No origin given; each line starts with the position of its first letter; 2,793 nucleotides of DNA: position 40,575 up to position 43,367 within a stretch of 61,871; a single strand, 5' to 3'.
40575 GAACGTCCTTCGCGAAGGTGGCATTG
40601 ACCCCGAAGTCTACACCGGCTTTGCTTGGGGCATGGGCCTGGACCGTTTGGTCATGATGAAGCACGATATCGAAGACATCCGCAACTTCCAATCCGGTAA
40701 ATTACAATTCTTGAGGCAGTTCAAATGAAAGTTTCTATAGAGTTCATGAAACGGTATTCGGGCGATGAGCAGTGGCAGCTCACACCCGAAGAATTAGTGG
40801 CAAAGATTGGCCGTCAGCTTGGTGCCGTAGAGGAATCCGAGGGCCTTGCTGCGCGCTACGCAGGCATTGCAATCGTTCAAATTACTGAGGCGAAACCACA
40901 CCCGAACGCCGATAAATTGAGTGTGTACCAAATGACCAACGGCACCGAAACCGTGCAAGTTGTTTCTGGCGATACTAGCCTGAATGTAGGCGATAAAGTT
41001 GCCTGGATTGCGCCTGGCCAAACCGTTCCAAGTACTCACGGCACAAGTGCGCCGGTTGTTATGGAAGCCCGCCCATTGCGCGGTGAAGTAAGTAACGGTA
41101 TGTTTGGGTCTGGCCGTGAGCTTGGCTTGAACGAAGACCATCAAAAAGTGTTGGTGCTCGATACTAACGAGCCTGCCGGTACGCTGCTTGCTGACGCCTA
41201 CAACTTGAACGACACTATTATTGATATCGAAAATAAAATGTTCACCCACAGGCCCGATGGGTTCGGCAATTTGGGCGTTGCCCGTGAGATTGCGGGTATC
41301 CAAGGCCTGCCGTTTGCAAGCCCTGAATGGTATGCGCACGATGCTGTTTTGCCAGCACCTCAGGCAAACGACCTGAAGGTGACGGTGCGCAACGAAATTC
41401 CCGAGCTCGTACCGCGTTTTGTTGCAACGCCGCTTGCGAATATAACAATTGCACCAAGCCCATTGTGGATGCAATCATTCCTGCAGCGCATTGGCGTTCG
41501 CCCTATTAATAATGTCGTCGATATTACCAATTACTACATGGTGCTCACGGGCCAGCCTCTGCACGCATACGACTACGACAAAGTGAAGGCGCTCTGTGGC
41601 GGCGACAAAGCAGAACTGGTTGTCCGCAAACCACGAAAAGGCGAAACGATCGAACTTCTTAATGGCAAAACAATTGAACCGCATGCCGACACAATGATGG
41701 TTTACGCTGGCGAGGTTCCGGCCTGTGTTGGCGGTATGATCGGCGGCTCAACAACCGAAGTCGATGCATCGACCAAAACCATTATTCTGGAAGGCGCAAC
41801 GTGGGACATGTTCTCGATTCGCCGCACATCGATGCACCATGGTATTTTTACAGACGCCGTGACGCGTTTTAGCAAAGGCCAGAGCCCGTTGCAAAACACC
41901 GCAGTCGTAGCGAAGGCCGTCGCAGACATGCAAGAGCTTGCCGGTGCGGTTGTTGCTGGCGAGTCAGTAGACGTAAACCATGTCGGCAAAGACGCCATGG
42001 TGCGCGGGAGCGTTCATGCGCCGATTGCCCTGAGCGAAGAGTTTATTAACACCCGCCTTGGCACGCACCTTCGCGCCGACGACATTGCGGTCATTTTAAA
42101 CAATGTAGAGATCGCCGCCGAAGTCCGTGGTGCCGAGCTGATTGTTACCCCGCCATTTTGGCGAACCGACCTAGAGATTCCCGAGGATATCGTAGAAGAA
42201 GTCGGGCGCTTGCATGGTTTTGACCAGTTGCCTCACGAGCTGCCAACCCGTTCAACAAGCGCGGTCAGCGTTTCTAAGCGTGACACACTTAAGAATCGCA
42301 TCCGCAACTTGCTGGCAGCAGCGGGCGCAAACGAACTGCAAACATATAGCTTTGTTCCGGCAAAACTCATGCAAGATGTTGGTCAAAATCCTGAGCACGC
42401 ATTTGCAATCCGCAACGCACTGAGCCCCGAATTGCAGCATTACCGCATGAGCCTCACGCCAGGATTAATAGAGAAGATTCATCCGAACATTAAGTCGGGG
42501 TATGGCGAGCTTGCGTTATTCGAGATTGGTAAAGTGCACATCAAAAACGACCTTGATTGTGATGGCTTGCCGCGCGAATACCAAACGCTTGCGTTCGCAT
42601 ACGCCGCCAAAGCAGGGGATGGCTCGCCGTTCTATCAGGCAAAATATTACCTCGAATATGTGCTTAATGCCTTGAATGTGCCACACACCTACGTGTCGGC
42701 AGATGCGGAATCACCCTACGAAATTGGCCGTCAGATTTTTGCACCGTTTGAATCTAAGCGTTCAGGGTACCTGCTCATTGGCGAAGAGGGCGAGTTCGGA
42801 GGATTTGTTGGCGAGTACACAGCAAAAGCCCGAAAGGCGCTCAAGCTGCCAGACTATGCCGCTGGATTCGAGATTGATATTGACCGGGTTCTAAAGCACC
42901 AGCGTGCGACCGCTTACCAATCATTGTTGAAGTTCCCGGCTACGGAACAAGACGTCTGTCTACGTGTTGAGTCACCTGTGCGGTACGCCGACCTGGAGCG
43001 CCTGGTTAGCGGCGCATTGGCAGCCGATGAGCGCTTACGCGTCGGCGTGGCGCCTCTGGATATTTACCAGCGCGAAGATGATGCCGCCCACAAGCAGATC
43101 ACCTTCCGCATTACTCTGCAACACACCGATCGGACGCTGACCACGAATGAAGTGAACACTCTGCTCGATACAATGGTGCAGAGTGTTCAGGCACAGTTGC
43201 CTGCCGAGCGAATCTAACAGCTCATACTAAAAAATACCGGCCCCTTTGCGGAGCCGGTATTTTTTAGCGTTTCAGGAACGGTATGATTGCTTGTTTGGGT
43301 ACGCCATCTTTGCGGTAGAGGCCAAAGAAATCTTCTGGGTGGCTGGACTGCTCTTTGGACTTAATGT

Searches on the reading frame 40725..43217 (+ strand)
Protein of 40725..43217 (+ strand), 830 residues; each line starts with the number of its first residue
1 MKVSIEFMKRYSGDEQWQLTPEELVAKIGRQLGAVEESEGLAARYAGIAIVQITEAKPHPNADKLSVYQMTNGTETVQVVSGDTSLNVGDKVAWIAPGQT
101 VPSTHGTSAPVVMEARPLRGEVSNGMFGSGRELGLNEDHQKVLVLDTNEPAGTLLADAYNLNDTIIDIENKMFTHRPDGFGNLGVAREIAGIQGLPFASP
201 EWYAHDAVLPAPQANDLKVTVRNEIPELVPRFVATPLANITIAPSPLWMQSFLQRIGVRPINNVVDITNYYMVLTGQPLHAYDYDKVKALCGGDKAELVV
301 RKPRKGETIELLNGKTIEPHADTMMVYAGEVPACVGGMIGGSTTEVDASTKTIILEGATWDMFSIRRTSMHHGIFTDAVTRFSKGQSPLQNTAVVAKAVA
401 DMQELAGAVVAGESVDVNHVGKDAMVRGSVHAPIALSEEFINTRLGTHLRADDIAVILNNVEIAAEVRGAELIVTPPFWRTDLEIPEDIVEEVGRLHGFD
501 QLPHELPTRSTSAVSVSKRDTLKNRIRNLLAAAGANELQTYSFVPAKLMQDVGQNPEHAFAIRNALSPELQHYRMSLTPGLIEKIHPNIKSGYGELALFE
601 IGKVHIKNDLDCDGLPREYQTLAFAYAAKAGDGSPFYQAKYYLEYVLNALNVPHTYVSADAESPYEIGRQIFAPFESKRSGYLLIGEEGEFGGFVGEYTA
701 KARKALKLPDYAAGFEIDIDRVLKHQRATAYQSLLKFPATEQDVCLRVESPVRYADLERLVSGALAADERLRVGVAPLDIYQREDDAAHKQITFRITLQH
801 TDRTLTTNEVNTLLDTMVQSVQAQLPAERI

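Call 16: search_protein_families(library=pfam, proteins=[window:40725-43217:+], max_evalue=0.00001)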
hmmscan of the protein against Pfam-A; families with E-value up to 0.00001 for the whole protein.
window:40725-43217:+ (830 aa): 5 families
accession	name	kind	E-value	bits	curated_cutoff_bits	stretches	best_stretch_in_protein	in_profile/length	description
PF03483.22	B3_4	-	2.7e-48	164.3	29.3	1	229-407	2-174/174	B3/4 domain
PF17759.6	tRNA_synthFbeta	-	4.6e-32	111.7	22.4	1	502-719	1-214/214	Phenylalanyl tRNA synthetase beta chain CLM domain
PF03484.21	B5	-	3.1e-16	59.8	28.6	1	434-499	1-67/67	tRNA synthetase B5 domain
PF03147.19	FDX-ACB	-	8.9e-13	48.9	31.1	1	736-827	2-91/94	Ferredoxin-fold anticodon binding domain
PF01588.26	tRNA_bind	-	3.2e-10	40.4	27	1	49-153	2-95/96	Putative tRNA binding domain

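Call 17: find_related_loci(query=window:40725-43217:+, collection=genome_contigs, flank=1000)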
Query window:40725-43217:+ (830 aa) in genome_contigs; peptide patterns used: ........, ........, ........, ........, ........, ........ (x = any residue, [..] = any of these).
481 stretches matched a pattern; 445 encode a relative of the query (tblastn E <= 1e-3); the best 80 are kept; 80 distinct loci.
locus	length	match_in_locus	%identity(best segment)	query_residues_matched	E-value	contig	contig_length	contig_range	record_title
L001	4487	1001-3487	63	1-830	0e+0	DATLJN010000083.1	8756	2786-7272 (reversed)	MAG TPA_asm: Magnetospirillaceae bacterium isolate SMAG_U13697 k141_224938, whole genome shotgun sequence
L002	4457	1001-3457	65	1-830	0e+0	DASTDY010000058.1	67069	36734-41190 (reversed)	MAG TPA_asm: Candidatus Saccharimonadales bacterium isolate SMAG_U833 k141_68894, whole genome shotgun sequence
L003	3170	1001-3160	68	1-731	0e+0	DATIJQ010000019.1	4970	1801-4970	MAG TPA_asm: Candidatus Saccharimonas sp. isolate SMAG_U15695 k141_729730, whole genome shotgun sequence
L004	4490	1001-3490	54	1-813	0e+0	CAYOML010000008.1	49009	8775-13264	MAG TPA_asm: uncultured Candidatus Saccharibacteria bacterium isolate SRP200132_co2_493 genome assembly, contig: NODE_49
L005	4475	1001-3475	54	1-830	0e+0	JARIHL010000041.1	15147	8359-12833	MAG: Candidatus Saccharibacteria bacterium isolate CullarsAll.DT.39 k141_458615, whole genome shotgun sequence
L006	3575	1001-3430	57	1-822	0e+0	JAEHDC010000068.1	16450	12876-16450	MAG: Candidatus Saccharibacteria bacterium isolate EFPC_124 k127_24770745, whole genome shotgun sequence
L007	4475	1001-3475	49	1-830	0e+0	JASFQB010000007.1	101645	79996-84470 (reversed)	MAG: Candidatus Woesebacteria bacterium isolate D0819S12metaG_Bin_714 D0819S12metaG_FD_scaffold_8_c1, whole genome shotg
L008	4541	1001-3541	50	1-830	0e+0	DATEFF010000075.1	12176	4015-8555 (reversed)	MAG TPA_asm: Candidatus Saccharimonadales bacterium isolate SMAG_U8752 k141_1495382, whole genome shotgun sequence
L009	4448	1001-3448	49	24-830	0e+0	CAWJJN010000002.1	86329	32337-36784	MAG: uncultured Candidatus Saccharibacteria bacterium isolate MFD05674.bin.1.49 genome assembly, contig: contig_112898,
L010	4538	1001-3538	50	1-828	0e+0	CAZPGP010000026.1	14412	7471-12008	MAG TPA_asm: uncultured Candidatus Saccharibacteria bacterium isolate SRP200132_co1_577 genome assembly, contig: NODE_73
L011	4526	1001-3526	50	1-830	0e+0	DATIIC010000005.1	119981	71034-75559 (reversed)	MAG TPA_asm: Candidatus Saccharimonadales bacterium isolate SMAG_U15654 k141_208248, whole genome shotgun sequence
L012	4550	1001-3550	49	1-830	0e+0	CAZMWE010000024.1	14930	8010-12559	MAG TPA_asm: uncultured Candidatus Saccharibacteria bacterium isolate binchicken_co54_327 genome assembly, contig: NODE_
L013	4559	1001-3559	48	1-830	0e+0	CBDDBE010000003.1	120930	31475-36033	MAG TPA_asm: uncultured Candidatus Saccharibacteria bacterium isolate SRP200132_co1_492 genome assembly, contig: NODE_14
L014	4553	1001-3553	48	1-830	0e+0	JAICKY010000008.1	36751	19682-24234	MAG: Candidatus Saccharibacteria bacterium isolate GZL_HY_2_bin.96 k141_2882503_length_36751_cov_11.0000, whole genome s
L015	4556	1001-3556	48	1-830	0e+0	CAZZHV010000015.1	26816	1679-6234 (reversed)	MAG TPA_asm: uncultured Candidatus Saccharibacteria bacterium isolate SRP200132_co1_55 genome assembly, contig: NODE_308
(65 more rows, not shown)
